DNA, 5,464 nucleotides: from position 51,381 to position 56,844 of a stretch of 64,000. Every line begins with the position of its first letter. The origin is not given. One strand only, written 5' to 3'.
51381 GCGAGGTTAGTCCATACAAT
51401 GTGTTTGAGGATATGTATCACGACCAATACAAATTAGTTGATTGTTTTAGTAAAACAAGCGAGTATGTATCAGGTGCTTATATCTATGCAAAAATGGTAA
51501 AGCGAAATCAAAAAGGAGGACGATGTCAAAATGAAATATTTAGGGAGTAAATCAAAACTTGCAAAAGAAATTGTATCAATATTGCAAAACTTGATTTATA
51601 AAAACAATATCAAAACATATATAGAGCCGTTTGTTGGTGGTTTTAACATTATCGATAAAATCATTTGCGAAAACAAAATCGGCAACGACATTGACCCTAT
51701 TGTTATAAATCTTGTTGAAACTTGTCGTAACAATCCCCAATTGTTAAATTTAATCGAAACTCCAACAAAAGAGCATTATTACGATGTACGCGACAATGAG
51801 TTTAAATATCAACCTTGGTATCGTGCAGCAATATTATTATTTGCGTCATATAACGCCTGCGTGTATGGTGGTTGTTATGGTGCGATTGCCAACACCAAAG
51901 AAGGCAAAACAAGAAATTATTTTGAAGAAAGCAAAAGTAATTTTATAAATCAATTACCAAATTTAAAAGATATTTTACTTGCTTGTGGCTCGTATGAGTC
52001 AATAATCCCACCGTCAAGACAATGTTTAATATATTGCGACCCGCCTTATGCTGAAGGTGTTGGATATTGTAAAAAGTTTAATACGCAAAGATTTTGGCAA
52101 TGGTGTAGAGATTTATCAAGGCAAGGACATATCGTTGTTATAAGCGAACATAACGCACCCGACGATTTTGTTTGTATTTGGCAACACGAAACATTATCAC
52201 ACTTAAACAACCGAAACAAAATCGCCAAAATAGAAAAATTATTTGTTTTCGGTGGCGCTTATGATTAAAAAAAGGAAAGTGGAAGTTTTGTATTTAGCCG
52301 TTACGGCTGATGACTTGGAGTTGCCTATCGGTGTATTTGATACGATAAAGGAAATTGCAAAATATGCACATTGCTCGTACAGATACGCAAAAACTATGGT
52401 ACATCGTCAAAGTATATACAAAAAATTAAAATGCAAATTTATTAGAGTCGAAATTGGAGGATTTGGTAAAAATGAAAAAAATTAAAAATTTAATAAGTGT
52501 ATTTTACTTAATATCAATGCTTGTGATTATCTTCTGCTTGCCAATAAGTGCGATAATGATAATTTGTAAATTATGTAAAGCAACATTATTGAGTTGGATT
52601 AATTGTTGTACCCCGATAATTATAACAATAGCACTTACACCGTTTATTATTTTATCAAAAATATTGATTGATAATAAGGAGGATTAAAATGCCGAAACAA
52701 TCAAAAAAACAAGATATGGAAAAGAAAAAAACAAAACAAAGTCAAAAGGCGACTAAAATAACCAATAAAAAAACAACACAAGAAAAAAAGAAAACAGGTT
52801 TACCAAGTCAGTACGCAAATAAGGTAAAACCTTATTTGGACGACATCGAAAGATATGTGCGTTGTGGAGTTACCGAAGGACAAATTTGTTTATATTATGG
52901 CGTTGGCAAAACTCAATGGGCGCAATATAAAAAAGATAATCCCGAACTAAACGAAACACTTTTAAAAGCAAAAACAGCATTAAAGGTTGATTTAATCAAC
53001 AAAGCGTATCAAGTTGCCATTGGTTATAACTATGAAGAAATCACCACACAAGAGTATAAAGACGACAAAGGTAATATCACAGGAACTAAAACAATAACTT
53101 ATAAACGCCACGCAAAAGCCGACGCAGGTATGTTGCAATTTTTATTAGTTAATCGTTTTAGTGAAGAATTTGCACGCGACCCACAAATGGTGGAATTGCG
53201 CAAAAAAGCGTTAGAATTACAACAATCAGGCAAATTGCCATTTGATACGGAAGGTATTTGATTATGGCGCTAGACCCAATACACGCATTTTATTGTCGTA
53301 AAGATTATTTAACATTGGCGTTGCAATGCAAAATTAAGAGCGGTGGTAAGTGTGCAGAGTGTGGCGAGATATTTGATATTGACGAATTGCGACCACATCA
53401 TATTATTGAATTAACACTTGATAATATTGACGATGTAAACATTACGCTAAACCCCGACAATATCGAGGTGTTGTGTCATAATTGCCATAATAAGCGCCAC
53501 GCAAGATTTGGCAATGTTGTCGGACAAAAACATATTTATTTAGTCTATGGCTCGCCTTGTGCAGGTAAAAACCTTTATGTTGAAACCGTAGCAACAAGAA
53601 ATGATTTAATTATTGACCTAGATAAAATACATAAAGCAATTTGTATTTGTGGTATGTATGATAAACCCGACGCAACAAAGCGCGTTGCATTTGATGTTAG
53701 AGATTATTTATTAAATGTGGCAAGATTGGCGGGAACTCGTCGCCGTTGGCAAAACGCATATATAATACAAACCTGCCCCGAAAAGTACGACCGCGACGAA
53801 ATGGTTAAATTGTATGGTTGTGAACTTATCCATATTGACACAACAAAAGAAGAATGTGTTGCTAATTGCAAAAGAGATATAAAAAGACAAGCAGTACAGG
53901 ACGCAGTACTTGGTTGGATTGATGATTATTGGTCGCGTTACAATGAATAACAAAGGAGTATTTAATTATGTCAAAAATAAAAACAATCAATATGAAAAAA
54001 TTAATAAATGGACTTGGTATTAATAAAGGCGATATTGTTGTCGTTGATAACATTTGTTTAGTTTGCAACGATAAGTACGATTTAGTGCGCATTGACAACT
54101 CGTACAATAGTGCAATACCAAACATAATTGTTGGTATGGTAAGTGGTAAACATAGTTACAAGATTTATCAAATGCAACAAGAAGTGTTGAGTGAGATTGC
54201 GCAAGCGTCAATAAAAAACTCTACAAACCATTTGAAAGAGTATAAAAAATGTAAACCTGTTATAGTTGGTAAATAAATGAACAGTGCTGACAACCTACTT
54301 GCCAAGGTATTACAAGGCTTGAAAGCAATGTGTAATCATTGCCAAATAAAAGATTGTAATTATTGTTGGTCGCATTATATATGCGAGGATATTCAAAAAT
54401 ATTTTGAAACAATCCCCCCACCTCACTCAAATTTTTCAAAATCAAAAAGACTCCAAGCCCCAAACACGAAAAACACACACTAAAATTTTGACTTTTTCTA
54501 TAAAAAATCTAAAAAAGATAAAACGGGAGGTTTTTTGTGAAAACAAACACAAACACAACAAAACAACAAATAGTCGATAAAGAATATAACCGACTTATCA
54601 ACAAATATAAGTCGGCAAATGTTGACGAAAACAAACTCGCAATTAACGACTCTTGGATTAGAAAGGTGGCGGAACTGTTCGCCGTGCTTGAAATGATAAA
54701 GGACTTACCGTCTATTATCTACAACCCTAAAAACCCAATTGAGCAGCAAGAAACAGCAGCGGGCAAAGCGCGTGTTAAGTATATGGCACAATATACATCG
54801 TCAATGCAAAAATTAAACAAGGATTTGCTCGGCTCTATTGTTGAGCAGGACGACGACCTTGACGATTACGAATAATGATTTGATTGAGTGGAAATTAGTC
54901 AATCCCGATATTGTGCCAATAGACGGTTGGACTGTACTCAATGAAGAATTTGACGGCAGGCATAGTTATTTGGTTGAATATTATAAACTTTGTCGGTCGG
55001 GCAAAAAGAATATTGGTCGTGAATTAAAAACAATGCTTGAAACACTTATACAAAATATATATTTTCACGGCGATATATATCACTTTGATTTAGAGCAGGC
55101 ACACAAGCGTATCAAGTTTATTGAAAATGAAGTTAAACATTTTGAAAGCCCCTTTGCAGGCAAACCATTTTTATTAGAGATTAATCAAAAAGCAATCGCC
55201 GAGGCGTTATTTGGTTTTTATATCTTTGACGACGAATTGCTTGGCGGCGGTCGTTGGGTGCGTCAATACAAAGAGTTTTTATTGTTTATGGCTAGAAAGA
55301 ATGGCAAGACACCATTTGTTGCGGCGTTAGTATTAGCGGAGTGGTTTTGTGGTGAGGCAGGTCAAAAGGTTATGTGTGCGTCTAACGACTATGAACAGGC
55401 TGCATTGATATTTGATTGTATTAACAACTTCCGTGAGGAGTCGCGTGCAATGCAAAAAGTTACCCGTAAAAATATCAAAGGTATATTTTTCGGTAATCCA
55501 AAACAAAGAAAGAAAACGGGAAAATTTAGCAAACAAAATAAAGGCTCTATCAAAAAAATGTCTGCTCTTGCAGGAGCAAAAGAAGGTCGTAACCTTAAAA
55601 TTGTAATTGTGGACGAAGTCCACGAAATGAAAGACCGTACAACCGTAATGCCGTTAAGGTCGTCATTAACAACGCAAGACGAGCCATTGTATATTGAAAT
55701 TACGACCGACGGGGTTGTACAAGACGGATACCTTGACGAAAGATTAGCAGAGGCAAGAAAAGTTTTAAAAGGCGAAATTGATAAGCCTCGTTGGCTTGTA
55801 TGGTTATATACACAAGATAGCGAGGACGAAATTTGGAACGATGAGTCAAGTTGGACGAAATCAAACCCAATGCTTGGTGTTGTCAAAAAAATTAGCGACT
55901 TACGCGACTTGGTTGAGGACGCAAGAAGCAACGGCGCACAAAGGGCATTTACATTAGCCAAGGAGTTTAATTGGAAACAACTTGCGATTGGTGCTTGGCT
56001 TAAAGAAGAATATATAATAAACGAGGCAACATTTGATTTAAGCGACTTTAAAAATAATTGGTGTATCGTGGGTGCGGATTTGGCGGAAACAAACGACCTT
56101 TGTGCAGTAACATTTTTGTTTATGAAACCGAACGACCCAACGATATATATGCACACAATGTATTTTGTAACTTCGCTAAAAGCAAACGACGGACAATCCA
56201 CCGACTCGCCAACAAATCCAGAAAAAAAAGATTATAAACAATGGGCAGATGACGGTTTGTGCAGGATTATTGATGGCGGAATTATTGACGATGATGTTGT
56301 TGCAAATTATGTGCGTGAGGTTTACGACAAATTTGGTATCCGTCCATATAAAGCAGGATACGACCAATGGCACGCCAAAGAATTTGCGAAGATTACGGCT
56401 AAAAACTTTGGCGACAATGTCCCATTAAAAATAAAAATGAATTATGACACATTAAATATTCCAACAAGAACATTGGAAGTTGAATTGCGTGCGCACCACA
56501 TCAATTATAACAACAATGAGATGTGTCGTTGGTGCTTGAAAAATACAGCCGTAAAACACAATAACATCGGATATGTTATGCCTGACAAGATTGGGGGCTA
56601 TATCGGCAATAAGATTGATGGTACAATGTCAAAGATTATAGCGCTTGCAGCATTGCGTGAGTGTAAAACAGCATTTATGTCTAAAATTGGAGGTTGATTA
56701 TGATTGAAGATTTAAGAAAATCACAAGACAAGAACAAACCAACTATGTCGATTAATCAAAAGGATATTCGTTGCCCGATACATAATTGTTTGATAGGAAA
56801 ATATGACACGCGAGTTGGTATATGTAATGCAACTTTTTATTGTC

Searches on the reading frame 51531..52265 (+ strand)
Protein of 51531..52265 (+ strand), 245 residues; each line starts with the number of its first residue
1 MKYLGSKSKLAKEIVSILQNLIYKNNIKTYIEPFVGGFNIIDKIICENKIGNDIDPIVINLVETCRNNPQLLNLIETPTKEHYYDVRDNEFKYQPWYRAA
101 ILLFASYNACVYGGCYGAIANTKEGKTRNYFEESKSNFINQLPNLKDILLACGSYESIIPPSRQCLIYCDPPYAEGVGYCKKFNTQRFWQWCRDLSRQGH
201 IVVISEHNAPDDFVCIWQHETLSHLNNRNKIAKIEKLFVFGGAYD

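Call 22: search_protein_families(library=phrogs, proteins=[window:51531-52265:+], max_evalue=0.00001)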
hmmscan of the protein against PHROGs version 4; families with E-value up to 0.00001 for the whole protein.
window:51531-52265:+ (245 aa): 2 families
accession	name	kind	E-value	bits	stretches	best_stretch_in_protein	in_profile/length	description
phrog_56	-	other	4.3e-35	123.1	1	1-239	65-321/647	DNA methyltransferase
phrog_23217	-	unknown function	9.7e-07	29.9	1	2-99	8-103/109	-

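Call 53: search_protein_families(library=pfam, proteins=[window:51531-52265:+], max_evalue=0.001)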
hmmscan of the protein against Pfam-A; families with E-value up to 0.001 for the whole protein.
window:51531-52265:+ (245 aa): 1 family
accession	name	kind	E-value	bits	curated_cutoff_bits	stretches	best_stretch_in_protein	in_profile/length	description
PF02086.21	MethyltransfD12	-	1.8e-18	67.7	22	1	3-175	1-187/253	D12 class N6 adenine-specific DNA methyltransferase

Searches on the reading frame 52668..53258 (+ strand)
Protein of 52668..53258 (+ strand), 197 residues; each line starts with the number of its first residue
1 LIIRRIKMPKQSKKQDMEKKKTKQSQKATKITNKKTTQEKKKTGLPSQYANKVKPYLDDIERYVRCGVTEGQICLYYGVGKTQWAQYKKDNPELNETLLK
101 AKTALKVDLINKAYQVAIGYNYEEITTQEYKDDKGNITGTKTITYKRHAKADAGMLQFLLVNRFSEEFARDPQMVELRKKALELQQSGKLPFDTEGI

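Call 22: search_protein_families(library=phrogs, proteins=[window:52668-53258:+], max_evalue=0.00001)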
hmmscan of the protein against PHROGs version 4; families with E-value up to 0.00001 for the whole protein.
window:52668-53258:+ (197 aa): 1 family
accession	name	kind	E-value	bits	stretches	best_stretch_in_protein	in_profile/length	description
phrog_309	-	head and packaging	2.3e-20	74.8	1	10-176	100-258/319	terminase small subunit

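Call 53: search_protein_families(library=pfam, proteins=[window:52668-53258:+], max_evalue=0.001)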
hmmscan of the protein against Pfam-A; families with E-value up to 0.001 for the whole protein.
window:52668-53258:+ (197 aa): 0 families

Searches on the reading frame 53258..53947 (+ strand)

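Call 22: search_protein_families(library=phrogs, proteins=[window:53258-53947:+], max_evalue=0.00001)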
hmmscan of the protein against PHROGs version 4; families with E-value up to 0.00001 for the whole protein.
window:53258-53947:+ (230 aa): 9 families
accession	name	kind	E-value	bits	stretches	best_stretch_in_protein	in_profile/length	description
phrog_4581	-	head and packaging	1.5e-38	134.3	1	10-228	46-259/395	terminase small subunit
phrog_119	-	DNA, RNA and nucleotide metabolism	6.5e-13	49.3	1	7-197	181-344/443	HNH endonuclease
phrog_9644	-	head and packaging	9.4e-11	42.6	1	92-222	3-132/341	head maturation protease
phrog_144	-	DNA, RNA and nucleotide metabolism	1.6e-09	38.6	1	9-83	64-135/175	HNH endonuclease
phrog_3106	-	DNA, RNA and nucleotide metabolism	2.3e-08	35.1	1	27-83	159-223/252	HNH endonuclease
phrog_5956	-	DNA, RNA and nucleotide metabolism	1.3e-06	29.1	1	17-85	47-112/138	HNH endonuclease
phrog_6050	-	DNA, RNA and nucleotide metabolism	2.2e-06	27.8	1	27-105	309-365/402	HNH endonuclease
phrog_2255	-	DNA, RNA and nucleotide metabolism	4.4e-06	27.3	1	25-87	106-175/211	HNH endonuclease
phrog_589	-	DNA, RNA and nucleotide metabolism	6.3e-06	27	0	23-83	85-141/179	HNH endonuclease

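Call 53: search_protein_families(library=pfam, proteins=[window:53258-53947:+], max_evalue=0.001)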
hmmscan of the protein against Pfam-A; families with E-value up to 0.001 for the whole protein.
window:53258-53947:+ (230 aa): 2 families
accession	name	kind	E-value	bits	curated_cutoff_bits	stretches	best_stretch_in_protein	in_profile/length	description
PF01844.29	HNH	-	7e-07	29.7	21.4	1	32-83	1-47/47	HNH endonuclease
PF13671.12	AAA_33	-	7.5e-05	23.5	27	1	95-205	3-116/143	AAA domain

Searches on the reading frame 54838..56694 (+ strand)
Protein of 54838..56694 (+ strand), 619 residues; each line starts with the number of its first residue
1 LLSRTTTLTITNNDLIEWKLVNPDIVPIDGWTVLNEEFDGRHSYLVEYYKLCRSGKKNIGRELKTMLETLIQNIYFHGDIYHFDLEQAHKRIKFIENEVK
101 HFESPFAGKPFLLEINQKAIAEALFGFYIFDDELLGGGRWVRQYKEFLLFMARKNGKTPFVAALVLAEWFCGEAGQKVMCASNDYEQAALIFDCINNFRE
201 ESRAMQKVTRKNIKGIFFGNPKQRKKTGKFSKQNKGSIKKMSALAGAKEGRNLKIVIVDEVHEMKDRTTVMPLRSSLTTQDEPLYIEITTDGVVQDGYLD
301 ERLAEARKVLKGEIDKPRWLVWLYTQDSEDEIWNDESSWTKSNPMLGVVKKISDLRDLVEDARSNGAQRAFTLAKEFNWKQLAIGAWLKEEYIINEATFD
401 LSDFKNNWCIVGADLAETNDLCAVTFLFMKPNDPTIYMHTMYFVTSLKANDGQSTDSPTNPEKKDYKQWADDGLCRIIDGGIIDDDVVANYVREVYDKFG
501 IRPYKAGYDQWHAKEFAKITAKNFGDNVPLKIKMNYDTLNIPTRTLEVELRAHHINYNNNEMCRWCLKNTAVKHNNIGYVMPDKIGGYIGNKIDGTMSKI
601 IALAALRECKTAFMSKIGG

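Call 22: search_protein_families(library=phrogs, proteins=[window:54838-56694:+], max_evalue=0.00001)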
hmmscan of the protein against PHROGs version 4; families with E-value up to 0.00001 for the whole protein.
window:54838-56694:+ (619 aa): 5 families
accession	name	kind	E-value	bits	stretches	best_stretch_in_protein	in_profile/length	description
phrog_9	-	head and packaging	4e-108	364.3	1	47-610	169-667/812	terminase large subunit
phrog_2699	-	head and packaging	7e-47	160.8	1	304-608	3-295/315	terminase large subunit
phrog_4914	-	head and packaging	1.5e-16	61.6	1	54-209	20-172/213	terminase large subunit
phrog_10517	-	head and packaging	2.5e-12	47.8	1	81-196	76-182/207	terminase large subunit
phrog_7331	-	head and packaging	2.4e-09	37.8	1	529-605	17-91/113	terminase large subunit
